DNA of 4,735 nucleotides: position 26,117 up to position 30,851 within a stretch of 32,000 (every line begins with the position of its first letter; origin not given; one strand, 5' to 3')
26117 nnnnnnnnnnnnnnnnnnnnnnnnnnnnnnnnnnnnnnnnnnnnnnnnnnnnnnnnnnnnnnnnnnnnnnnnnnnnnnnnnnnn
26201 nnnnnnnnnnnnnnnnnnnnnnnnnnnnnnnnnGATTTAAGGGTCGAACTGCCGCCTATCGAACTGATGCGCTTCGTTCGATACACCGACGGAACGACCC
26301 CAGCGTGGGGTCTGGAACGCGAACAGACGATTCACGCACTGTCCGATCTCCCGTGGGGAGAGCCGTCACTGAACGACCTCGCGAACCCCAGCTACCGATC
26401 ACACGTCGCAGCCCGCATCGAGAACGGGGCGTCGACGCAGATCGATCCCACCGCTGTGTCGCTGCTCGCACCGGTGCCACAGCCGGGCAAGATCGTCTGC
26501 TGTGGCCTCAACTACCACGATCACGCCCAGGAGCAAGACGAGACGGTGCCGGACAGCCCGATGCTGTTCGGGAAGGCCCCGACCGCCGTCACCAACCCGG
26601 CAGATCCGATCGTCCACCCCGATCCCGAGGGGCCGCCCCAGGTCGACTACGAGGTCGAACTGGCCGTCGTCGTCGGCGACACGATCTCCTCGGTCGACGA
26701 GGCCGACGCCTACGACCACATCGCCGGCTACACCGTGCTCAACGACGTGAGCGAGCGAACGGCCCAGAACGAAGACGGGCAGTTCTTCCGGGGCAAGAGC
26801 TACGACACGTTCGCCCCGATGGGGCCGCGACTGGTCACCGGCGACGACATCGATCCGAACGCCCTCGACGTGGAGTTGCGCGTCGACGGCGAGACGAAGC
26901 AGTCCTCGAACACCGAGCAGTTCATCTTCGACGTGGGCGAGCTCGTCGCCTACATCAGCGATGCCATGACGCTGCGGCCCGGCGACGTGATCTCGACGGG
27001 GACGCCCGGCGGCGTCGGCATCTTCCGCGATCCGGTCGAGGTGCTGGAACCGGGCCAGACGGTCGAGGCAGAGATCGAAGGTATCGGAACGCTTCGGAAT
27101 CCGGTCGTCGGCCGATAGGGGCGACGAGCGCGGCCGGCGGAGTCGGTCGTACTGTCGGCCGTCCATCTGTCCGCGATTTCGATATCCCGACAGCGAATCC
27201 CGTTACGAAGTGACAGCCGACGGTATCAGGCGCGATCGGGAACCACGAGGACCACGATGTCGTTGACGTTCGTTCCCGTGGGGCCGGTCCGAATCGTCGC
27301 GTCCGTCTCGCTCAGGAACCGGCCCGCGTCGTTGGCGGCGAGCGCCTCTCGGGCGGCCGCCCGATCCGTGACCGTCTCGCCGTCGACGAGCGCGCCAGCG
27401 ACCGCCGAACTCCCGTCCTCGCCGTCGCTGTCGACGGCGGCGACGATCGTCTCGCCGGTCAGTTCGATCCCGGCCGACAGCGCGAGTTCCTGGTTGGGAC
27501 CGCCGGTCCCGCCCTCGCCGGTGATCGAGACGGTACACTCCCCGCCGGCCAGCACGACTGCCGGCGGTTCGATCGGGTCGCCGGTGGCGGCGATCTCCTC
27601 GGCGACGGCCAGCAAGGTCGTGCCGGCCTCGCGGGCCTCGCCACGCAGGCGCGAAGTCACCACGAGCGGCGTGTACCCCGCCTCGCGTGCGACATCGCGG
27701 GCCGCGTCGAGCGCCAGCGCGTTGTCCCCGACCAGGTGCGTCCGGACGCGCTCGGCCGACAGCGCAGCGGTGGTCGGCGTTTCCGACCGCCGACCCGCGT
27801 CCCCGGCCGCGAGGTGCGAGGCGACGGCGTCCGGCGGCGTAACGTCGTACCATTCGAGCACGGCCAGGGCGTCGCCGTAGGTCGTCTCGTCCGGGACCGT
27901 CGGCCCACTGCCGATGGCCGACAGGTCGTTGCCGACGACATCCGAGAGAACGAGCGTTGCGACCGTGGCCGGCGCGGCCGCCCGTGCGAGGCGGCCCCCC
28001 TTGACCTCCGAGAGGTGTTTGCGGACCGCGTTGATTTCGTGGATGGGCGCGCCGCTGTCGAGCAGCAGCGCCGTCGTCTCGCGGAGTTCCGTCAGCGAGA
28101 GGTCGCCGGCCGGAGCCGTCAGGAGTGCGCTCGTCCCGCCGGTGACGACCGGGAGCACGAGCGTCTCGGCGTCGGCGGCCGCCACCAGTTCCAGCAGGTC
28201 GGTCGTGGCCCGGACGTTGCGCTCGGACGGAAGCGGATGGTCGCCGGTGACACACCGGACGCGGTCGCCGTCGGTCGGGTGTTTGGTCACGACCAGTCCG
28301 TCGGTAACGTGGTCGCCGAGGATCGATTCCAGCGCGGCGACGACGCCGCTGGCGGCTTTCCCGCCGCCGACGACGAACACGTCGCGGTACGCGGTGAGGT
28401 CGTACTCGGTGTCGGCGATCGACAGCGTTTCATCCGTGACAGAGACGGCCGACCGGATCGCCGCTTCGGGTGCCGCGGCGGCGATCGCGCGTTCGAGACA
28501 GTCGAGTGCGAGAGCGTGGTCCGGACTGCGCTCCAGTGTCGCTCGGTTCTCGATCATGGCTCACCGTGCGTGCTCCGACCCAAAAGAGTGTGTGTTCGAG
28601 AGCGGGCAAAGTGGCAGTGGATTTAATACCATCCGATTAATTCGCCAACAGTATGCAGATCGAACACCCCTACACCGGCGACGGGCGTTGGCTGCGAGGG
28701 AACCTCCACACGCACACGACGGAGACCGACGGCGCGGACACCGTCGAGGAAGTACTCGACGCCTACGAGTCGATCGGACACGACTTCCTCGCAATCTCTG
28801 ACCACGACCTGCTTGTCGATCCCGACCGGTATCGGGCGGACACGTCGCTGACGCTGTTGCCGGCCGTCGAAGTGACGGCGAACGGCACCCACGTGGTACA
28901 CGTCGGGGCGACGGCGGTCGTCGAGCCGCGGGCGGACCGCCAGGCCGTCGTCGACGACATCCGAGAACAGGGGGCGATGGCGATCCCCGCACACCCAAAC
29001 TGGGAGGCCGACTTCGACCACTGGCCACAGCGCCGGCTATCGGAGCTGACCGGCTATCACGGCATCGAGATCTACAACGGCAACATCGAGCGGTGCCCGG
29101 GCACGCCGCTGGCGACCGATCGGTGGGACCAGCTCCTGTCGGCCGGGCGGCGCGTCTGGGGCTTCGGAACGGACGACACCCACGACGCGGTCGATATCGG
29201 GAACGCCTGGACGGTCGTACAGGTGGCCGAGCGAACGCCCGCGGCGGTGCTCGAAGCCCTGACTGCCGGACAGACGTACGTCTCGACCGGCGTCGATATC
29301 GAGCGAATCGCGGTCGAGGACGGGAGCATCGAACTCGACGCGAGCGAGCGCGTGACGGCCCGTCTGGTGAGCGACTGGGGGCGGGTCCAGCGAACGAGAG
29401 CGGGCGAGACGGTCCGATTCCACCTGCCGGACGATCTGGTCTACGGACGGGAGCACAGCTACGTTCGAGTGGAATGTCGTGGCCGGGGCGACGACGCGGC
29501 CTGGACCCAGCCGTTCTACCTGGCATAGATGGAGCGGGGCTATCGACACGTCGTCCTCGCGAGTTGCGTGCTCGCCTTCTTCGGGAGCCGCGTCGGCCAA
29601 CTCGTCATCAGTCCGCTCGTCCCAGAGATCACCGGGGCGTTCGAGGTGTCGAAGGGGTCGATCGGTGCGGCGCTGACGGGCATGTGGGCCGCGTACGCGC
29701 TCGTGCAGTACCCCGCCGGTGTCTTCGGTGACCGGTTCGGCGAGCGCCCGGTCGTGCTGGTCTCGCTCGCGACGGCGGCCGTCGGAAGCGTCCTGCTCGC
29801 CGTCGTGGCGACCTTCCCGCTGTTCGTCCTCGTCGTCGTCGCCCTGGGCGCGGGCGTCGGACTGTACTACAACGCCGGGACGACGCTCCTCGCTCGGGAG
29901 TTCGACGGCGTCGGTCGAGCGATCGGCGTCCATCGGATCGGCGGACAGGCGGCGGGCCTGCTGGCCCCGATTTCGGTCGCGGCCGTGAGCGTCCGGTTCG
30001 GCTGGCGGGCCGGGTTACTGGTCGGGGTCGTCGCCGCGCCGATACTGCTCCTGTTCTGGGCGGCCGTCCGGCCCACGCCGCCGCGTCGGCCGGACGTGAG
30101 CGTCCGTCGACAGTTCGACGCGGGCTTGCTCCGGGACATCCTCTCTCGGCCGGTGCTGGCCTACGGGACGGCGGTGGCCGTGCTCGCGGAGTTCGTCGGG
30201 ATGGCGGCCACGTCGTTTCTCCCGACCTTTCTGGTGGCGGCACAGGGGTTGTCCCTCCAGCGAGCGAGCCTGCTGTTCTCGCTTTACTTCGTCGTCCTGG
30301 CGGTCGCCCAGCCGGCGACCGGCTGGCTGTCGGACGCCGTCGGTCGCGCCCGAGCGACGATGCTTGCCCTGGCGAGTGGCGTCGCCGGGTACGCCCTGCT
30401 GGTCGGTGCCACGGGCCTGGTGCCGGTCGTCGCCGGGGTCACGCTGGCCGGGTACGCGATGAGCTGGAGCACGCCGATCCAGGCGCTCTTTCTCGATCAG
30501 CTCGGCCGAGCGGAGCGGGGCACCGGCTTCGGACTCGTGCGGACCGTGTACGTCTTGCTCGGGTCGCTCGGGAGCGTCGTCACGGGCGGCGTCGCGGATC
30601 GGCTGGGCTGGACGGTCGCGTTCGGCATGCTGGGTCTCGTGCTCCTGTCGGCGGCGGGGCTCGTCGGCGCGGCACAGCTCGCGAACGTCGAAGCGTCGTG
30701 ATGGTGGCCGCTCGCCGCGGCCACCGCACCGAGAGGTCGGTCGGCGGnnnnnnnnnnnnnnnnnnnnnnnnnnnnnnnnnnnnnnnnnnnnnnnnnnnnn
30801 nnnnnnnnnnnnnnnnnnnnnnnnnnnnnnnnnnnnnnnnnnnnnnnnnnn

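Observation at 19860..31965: Cytoplasmic GH88 locus without KduI/KduD: candidate non-phosphorylative route from unsaturated uronate to pyruvate plus glycerate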

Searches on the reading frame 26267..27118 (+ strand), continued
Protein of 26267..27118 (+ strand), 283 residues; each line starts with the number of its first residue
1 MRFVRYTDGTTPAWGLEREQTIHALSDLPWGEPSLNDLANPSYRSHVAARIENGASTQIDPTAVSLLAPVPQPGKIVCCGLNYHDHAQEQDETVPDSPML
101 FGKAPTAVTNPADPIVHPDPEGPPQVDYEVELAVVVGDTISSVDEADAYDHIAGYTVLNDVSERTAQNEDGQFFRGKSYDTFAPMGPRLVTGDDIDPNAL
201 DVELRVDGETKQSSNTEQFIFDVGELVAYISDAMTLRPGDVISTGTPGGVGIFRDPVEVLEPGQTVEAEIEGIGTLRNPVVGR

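Call 90: get_annotated_region(hit=H27, flank=10000)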
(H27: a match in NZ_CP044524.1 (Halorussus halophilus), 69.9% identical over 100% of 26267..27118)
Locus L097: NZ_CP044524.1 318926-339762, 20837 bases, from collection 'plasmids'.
description: Halorussus halophilus strain ZS-3 plasmid unnamed1, complete sequence
organism: Halorussus halophilus (NCBI taxid 2650975)
taxonomy: Archaea; Euryarchaeota; Halobacteria; Halobacteriales; Haladaptataceae; Halorussus; Halorussus halophilus
host: -; source: pure culture,marine solar saltern; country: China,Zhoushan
typing (MOB-suite, as given by PLSDB): non-mobilizable
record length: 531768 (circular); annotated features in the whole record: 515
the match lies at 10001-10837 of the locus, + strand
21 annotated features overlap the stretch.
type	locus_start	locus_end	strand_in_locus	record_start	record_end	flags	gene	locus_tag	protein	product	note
CDS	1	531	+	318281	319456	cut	-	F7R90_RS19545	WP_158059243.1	PQQ-binding-like beta-propeller repeat protein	-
CDS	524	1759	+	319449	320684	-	-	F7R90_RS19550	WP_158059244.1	PQQ-like beta-propeller repeat protein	-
CDS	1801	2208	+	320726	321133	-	-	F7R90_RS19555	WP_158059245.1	DUF4326 domain-containing protein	-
CDS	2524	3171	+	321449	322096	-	-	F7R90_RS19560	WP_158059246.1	rod-determining factor RdfA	-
CDS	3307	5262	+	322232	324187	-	-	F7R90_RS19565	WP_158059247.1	archaea-specific SMC-related protein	-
CDS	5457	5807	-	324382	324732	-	-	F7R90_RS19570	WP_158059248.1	hypothetical protein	-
CDS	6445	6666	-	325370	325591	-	-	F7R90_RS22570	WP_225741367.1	hypothetical protein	-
CDS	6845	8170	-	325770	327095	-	-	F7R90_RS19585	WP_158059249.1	DUF4147 domain-containing protein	-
CDS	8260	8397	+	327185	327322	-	-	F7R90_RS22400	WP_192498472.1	hypothetical protein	-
CDS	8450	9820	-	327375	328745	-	-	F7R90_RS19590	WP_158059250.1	DUF362 domain-containing protein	-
CDS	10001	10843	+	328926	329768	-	-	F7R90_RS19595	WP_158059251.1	fumarylacetoacetate hydrolase family protein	-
CDS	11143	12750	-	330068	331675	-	-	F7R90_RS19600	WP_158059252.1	transposase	GO:0006313 - DNA transposition [Evidence IEA]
CDS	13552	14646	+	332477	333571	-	-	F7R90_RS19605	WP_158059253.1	hypothetical protein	-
CDS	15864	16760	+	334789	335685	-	-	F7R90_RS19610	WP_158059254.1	ParA family protein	-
CDS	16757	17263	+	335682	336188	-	-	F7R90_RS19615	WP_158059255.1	hypothetical protein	-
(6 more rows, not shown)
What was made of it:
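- The trio as a unit: kinase, LarA-like and FAH stand alone together in Halorussus halophilus (call 90).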

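Call 102: search_protein_families(library=ncbifam, proteins=[L092:7569-8603:+], max_evalue=0.00001)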
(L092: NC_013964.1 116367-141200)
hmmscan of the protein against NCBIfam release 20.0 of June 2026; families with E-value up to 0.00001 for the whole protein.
L092:7569-8603:+ (344 aa): 23 families
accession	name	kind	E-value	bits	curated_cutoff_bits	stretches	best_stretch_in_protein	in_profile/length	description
TIGR00692.1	tdh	equivalog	2.5e-64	217.5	458.35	1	12-340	11-338/340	L-threonine 3-dehydrogenase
NF003808.0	PRK05396.1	equivalog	3.6e-64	216.8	380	1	1-341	1-339/341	L-threonine 3-dehydrogenase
NF041097.1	keto_inos_dh_IolM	equivalog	4.3e-60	203.4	450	1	12-329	40-376/389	scyllo-inosose 3-dehydrogenase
NF007489.0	PRK10083.1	equivalog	1.1e-53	182.4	376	1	1-340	1-335/339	Zn-dependent oxidoreductase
NF007375.0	PRK09880.1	equivalog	3.7e-43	147.6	469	1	3-328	7-328/344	L-idonate 5-dehydrogenase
NF010344.0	PRK13771.1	subfamily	1.7e-37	129.2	349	1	1-327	1-317/334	putative alcohol dehydrogenase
NF007642.0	PRK10309.1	equivalog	1.3e-34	120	550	1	1-293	1-294/347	galactitol-1-phosphate 5-dehydrogenase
NF006940.0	PRK09422.1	equivalog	7.3e-33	113.9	344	1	1-308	1-303/338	alcohol dehydrogenase AdhP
NF041172.1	AcrlCoa_red_Thmprot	equivalog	1.4e-32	113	500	1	1-330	1-321/334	acryloyl-CoA reductase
TIGR03989.1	Rxyl_3153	subfamily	7.1e-30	104.5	440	2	3-107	5-107/370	NDMA-dependent alcohol dehydrogenase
TIGR03366.1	HpnZ_proposed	hypoth_equivalog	1.9e-29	102.9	328.1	1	24-302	5-292/315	putative phosphonate catabolism associated alcohol dehydrogenase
TIGR02824.1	quinone_pig3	subfamily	2.1e-26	92.7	296.8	2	110-275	85-249/325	putative NAD(P)H quinone oxidoreductase, PIG3 family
TIGR03451.1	mycoS_dep_FDH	equivalog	1.1e-25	90.2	512.9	1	9-334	11-350/358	S-(hydroxymethyl)mycothiol dehydrogenase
TIGR03201.1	dearomat_had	equivalog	2.6e-25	89.2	338.65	1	12-316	11-323/349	6-hydroxycyclohex-1-ene-1-carbonyl-CoA dehydrogenase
TIGR02822.1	adh_fam_2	subfamily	8e-24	84.3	283.5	1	11-202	14-202/329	zinc-binding alcohol dehydrogenase family protein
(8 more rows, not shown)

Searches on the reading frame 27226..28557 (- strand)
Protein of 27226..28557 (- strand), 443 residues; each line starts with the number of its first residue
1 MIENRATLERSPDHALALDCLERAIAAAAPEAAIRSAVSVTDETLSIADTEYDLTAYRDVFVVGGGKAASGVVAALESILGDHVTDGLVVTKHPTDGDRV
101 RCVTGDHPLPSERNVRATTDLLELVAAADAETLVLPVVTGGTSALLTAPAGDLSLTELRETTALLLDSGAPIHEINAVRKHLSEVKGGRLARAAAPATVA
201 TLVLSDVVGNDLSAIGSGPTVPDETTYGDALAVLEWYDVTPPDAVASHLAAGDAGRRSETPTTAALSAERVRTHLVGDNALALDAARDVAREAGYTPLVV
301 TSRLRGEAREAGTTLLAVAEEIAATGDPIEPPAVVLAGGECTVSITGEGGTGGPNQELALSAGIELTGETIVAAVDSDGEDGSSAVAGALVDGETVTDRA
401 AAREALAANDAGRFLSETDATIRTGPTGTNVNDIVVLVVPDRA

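Call 4: search_protein_families(library=pfam, proteins=[window:27226-28557:-], max_evalue=0.01)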
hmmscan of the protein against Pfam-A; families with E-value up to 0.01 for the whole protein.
window:27226-28557:- (443 aa): 2 families
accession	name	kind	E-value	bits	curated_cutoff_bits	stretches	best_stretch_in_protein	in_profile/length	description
PF13660.11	DUF4147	-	1.7e-76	257.2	23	1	17-249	2-233/234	Domain of unknown function (DUF4147)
PF05161.18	MOFRL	-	4.5e-27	94.8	28.3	1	334-433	2-106/106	MOFRL family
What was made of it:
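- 27226..28557 (-): MOFRL-type glycerate 2-kinase (D-glycerate to 2-phosphoglycerate). Pfam DUF4147 1.7e-76 and MOFRL 4.5e-27 (call 4).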

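Call 5: search_protein_families(library=ncbifam, proteins=[window:27226-28557:-], max_evalue=0.01)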
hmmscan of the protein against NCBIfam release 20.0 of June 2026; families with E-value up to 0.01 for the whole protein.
window:27226-28557:- (443 aa): 3 families
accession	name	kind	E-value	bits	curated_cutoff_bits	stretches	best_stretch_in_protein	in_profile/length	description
NF041176.1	GlyK_Thmprot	equivalog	3.8e-73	247.1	550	1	24-440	4-397/397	glycerate 2-kinase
NF040791.1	gly_kin_Thpl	equivalog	3.5e-48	164.8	670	1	3-436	3-409/410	glycerate 2-kinase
NF001852.0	PRK00571.2-5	equivalog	0.0078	16.4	145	0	70-101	32-62/124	F0F1 ATP synthase subunit epsilon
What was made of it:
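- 27226..28557 (-): The NCBIfam archaeal glycerate 2-kinase models score 247 and 165 bits, below their cut-offs (call 5).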

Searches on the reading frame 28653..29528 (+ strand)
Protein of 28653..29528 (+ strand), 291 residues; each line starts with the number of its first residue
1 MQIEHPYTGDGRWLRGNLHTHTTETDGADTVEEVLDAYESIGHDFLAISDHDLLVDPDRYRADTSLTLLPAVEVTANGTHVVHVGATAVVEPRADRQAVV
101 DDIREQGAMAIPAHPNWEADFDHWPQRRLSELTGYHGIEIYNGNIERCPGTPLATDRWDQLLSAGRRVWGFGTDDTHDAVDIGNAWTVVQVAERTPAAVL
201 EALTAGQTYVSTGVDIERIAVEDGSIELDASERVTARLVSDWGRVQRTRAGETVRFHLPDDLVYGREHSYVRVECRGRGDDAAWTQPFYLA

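Call 4: search_protein_families(library=pfam, proteins=[window:28653-29528:+], max_evalue=0.01)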
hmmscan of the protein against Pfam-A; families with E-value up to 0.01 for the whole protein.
window:28653-29528:+ (291 aa): 2 families
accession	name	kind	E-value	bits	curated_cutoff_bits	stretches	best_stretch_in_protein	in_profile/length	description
PF13263.12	PHP_C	-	1.9e-05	24.5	21.3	1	175-208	23-56/56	PHP-associated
PF02811.25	PHP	-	0.0029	18.4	26.4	1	18-60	2-46/164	PHP domain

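Call 5: search_protein_families(library=ncbifam, proteins=[window:28653-29528:+], max_evalue=0.01)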
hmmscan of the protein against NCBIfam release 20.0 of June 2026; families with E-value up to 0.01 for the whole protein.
window:28653-29528:+ (291 aa): 8 families
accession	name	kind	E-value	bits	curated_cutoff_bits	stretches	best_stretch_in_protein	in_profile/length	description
NF038032.1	CehA_McbA_metalo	domain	4.1e-30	105.3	80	1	12-290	1-314/315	CehA/McbA family metallohydrolase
NF005928.0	PRK07945.1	equivalog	1e-06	28.4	250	1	14-52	98-136/337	PHP domain-containing protein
NF006375.0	PRK08609.1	equivalog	4.7e-06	25.5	426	1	14-52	335-373/571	DNA polymerase/3'-5' exonuclease PolX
NF041661.1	Cycl_ph_dihydrol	equivalog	1.3e-05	24.7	500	1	17-54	1-38/259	phosphoribosyl 1,2-cyclic phosphate 1,2-diphosphodiesterase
NF045780.1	TrlF_fam_ATP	equivalog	9.7e-05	21.3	350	1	12-79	4-86/944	TrlF family AAA-like ATPase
NF047791.1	RNaseRnm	equivalog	0.00052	19.4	375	0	17-76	4-68/275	RNase RNM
NF041577.1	nside_bi_sphtase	equivalog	0.00079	18.7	400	1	17-88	5-80/276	3',5'-nucleoside bisphosphate phosphatase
NF006251.0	PRK08392.1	equivalog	0.0012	18.4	212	1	17-63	3-49/216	hypothetical protein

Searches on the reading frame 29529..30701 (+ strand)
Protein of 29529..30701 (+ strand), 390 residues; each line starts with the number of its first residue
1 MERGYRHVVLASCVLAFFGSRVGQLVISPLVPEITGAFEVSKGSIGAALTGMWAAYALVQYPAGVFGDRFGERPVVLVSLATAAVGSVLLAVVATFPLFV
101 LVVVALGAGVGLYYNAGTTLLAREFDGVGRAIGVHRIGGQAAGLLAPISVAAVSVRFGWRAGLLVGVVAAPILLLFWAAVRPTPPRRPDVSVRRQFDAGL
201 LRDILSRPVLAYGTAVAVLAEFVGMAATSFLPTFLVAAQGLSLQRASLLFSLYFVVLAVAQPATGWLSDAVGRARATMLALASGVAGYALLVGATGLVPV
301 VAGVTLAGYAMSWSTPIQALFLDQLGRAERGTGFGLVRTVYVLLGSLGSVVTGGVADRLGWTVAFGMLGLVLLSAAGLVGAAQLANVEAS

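Call 4: search_protein_families(library=pfam, proteins=[window:29529-30701:+], max_evalue=0.01)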
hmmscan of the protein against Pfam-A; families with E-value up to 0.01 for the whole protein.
window:29529-30701:+ (390 aa): 2 families
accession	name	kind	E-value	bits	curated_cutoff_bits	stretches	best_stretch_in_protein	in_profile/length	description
PF07690.21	MFS_1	-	2.7e-48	165.1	33.4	2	14-308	2-309/347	Major Facilitator Superfamily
PF00083.30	Sugar_tr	-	0.00073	19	22.3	1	3-96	249-339/452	Sugar (and other) transporter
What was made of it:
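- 29529..30701 (+): MFS transporter, translationally coupled to the PHP gene. Its substrate is unknown. Pfam MFS_1 2.7e-48 (call 4).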

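Call 5: search_protein_families(library=ncbifam, proteins=[window:29529-30701:+], max_evalue=0.01)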
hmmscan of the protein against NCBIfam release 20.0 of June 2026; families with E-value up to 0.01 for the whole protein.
window:29529-30701:+ (390 aa): 30 families (the best 25 are shown)
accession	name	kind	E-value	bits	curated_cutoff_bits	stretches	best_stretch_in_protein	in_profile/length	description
TIGR00881.1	2A0104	subfamily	7.5e-16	58.1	407.75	1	30-365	17-379/379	phosphoglycerate transporter protein PgtP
TIGR00893.1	2A0114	subfamily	5.6e-11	42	395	1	32-373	18-389/399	D-galactonate transporter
NF049980.1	SfMCT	equivalog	7.5e-11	41.3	320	1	35-365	29-372/378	L-lactate MFS transporter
NF008661.1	PRK11663.1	subfamily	1.8e-10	40.4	564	1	24-183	46-208/439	MFS transporter family glucose-6-phosphate receptor UhpC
TIGR00883.1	2A0106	subfamily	3.9e-10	39.4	443.45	1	64-364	56-387/400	metabolite/H+ symporter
NF008654.0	PRK11652.1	equivalog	4.8e-10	38.9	479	1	21-185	22-189/397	multidrug efflux MFS transporter EmrD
NF012174.0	tet_MFS_A_B_C_D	equivalog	2.7e-08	33.1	475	1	22-110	16-105/382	Tet(A)/Tet(B)/Tet(C) family tetracycline efflux MFS transporter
TIGR00710.1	efflux_Bcr_CflA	subfamily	5.7e-08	32.6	200.9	1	29-163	26-162/385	Bcr/CflA family efflux MFS transporter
NF008314.0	PRK11102.1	equivalog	6.7e-08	32.2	303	1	29-177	31-182/396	Bcr/CflA family multidrug efflux MFS transporter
TIGR04259.1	oxa_formateAnti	equivalog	2.5e-07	29.9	335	1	30-376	25-385/405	oxalate/formate MFS antiporter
NF045486.1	tet_MFS_30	exception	3.2e-06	26.6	730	1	21-109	16-105/392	tetracycline efflux MFS transporter Tet(30)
NF012193.0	tet_MFS_A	exception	5e-06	25.7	840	1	21-110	17-107/394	tetracycline efflux MFS transporter Tet(A)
TIGR00886.1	2A0108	subfamily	1.1e-05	24.7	311.7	1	13-295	6-312/368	NarK family nitrate/nitrite MFS transporter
TIGR00711.1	efflux_EmrB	subfamily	1.6e-05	23.9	230.2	1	10-160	4-156/485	DHA2 family efflux MFS transporter permease subunit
TIGR00880.1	2_A_01_02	superfamily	4.8e-05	23.5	131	1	52-172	3-132/141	multidrug resistance protein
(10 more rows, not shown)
